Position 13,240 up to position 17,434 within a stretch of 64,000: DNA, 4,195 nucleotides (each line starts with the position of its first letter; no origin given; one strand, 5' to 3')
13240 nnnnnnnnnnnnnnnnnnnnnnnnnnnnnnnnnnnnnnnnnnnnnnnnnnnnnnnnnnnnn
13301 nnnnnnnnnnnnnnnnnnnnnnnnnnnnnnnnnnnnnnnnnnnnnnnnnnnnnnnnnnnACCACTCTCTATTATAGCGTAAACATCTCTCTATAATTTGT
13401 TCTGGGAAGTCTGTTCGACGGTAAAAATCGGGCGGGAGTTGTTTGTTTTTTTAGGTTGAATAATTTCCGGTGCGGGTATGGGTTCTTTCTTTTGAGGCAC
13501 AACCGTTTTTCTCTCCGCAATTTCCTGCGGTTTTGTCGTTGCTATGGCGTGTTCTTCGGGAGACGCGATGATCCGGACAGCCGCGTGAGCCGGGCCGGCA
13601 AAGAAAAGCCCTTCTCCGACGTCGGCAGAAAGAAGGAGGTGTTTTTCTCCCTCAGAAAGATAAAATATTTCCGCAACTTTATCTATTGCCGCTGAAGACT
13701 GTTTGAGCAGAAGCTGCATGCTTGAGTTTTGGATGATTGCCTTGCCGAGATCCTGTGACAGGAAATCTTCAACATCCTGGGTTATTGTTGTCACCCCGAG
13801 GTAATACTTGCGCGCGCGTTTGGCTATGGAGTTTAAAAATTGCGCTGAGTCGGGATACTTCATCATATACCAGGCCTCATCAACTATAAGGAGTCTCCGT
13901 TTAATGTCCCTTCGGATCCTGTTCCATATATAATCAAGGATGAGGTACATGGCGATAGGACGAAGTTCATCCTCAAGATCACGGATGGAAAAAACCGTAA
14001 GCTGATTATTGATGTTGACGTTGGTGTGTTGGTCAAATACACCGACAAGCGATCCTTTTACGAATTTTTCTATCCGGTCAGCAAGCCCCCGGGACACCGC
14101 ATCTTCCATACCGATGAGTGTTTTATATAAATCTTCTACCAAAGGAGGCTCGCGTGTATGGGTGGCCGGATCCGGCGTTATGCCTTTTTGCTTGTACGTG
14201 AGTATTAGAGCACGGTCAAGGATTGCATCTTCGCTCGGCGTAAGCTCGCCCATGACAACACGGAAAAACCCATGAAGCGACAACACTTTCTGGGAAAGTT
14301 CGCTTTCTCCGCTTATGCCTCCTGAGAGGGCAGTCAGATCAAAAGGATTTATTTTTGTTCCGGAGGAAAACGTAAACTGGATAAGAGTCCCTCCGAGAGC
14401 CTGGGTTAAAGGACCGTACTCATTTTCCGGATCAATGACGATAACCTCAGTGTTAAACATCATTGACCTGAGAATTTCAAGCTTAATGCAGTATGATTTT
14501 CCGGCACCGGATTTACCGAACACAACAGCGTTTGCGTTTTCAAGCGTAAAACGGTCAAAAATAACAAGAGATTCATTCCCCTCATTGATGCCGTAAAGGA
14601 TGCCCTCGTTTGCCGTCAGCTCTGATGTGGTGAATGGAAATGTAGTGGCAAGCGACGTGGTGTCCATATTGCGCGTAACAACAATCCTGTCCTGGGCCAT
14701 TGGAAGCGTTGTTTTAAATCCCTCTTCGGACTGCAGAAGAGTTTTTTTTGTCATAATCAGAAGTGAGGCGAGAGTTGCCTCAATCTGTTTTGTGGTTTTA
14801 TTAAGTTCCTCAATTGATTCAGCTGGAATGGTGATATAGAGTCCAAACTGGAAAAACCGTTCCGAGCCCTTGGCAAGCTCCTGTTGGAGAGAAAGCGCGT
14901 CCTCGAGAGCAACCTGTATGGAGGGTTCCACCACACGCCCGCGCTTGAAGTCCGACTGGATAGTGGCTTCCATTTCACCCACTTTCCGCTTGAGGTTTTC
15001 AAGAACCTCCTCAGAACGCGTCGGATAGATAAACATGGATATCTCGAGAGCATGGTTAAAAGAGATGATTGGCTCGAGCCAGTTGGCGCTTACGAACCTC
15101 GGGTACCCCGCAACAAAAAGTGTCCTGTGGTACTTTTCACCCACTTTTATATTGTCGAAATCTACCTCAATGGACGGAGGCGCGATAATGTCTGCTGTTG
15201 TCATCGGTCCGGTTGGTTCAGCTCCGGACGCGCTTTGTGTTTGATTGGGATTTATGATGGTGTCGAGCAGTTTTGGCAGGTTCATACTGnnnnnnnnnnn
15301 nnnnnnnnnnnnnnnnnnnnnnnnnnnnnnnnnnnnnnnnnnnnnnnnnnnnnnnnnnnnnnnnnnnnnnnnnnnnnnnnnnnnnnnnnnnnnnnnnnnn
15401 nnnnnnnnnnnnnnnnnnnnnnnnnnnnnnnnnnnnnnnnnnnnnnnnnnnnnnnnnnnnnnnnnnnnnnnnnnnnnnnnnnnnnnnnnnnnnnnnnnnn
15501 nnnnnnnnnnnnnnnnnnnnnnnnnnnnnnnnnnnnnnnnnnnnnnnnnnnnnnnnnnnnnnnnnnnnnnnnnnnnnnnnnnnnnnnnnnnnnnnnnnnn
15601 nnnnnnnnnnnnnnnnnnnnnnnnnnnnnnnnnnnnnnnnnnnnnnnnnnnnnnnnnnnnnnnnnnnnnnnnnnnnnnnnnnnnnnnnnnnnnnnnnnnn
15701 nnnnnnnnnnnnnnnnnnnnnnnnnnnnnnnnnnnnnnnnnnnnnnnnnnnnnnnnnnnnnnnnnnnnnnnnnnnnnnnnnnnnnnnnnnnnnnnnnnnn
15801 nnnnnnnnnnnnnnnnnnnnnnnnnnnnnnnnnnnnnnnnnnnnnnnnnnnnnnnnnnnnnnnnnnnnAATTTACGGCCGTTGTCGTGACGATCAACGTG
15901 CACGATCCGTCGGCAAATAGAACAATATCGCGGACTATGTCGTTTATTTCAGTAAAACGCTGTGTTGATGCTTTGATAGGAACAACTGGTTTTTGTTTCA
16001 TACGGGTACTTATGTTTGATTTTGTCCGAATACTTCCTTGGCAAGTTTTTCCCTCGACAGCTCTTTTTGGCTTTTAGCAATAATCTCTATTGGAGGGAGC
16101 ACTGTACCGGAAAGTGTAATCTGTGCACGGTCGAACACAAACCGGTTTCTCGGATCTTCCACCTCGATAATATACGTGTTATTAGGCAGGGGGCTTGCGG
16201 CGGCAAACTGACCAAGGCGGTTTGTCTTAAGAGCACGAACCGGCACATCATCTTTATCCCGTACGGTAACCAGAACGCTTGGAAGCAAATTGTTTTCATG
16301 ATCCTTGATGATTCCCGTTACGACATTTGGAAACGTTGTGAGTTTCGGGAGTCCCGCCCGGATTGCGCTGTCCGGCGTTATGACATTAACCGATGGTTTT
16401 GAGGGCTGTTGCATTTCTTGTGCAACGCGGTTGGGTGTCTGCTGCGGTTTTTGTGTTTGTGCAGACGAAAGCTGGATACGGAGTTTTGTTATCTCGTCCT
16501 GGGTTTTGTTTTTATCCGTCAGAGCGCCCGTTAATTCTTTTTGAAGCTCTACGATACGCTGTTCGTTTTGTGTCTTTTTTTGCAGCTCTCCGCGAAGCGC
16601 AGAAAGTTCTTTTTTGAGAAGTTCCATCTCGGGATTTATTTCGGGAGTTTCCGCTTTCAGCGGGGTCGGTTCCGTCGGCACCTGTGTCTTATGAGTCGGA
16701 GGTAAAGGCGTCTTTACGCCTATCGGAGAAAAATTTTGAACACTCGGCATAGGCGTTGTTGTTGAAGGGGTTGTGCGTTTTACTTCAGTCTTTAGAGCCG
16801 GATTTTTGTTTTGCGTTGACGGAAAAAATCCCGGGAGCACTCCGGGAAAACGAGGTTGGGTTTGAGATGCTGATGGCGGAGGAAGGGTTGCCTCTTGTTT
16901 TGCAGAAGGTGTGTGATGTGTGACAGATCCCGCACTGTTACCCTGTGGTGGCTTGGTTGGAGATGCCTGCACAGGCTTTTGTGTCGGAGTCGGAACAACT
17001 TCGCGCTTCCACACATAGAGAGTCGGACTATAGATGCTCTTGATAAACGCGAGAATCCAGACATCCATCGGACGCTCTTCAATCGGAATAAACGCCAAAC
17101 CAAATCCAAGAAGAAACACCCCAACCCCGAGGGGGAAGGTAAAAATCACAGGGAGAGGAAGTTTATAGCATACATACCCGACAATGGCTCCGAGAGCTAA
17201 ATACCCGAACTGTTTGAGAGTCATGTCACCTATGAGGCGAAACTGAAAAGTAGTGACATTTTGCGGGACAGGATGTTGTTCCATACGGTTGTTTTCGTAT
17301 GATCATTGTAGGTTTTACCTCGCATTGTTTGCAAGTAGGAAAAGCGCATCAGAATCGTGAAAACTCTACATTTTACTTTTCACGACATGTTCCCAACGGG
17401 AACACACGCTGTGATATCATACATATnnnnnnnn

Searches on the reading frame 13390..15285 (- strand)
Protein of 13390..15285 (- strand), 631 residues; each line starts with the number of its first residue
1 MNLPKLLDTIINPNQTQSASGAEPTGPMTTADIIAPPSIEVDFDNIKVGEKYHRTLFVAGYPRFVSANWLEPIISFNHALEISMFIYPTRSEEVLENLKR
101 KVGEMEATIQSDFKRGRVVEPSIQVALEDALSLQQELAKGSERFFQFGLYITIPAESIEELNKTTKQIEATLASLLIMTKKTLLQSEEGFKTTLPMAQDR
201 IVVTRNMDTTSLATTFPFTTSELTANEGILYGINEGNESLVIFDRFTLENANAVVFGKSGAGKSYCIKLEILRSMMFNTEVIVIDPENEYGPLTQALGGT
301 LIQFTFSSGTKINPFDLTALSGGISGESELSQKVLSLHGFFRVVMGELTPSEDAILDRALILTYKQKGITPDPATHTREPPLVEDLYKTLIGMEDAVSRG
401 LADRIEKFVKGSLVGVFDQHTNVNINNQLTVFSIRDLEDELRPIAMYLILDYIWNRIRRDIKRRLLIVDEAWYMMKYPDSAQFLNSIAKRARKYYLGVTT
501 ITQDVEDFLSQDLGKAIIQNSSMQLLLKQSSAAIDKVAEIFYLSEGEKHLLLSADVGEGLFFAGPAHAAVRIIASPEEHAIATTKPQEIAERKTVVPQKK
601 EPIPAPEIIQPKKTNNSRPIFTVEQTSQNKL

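Call 7: search_protein_families(library=pfam, proteins=[window:13390-15285:-], max_evalue=0.001)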
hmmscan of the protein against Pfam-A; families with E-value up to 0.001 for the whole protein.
window:13390-15285:- (631 aa): 3 families
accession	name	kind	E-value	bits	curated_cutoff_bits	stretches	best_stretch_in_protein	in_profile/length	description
PF19044.6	P-loop_TraG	-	3.6e-24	85.6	25.8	1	247-555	26-346/413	TraG P-loop domain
PF12846.13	AAA_10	-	4.6e-14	52.7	27.5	2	249-293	20-64/362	AAA-like domain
PF01935.23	DUF87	-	6e-08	33.5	23.2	1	255-318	28-93/220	Helicase HerA, central domain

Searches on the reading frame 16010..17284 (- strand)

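Call 8: search_protein_families(library=pfam, proteins=[window:16010-17284:-], max_evalue=0.001)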
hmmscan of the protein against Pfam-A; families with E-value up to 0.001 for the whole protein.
window:16010-17284:- (424 aa): 2 families
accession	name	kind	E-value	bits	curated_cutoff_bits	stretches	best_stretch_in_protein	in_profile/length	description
PF12666.12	PrgI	-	9e-08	33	27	1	5-86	1-85/91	PrgI family protein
PF13620.12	CarboxypepD_reg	-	0.0005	20.8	32.3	0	322-377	2-56/82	Carboxypeptidase regulatory-like domain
